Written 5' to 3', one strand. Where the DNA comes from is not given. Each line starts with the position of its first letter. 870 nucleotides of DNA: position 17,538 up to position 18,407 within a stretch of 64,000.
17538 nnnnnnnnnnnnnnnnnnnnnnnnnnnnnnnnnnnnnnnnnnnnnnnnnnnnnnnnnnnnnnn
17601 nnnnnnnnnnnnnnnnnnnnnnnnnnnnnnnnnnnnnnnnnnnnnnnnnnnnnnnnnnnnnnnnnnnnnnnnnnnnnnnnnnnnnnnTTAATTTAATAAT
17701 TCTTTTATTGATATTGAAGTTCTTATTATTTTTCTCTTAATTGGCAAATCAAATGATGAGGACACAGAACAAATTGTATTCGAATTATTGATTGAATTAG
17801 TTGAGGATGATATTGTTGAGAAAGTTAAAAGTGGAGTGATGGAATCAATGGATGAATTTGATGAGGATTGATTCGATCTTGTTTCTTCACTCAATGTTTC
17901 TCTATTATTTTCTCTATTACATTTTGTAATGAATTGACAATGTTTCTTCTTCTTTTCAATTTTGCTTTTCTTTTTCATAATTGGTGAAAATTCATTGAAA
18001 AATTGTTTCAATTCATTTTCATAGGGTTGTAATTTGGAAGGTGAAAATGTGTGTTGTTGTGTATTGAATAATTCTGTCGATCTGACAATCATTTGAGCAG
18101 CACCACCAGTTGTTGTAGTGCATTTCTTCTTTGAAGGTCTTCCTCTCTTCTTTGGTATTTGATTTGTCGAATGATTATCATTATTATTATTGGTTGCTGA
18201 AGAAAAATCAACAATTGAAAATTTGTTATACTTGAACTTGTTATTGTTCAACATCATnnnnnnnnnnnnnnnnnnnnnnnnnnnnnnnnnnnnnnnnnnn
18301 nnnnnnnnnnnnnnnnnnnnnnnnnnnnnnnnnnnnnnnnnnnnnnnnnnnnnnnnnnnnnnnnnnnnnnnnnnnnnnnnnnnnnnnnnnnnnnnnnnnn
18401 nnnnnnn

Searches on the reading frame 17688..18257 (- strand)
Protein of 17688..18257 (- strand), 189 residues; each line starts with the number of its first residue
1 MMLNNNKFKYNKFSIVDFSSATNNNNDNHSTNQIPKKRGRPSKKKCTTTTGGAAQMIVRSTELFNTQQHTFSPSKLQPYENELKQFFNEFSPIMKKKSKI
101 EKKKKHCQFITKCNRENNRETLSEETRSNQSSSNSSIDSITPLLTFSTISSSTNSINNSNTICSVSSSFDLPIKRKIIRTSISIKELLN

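Call 11: find_encoding_contigs(protein=window:17688-18257:-, flank=10000, max_places=3)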
Protein window:17688-18257:- (189 aa): no gene with exactly this product is on record in the collection.

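Call 73: search_protein_families(library=pfam, proteins=[window:17688-18257:-], max_evalue=0.0001)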
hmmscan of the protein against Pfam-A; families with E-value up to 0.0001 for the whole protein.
window:17688-18257:- (189 aa): 0 families
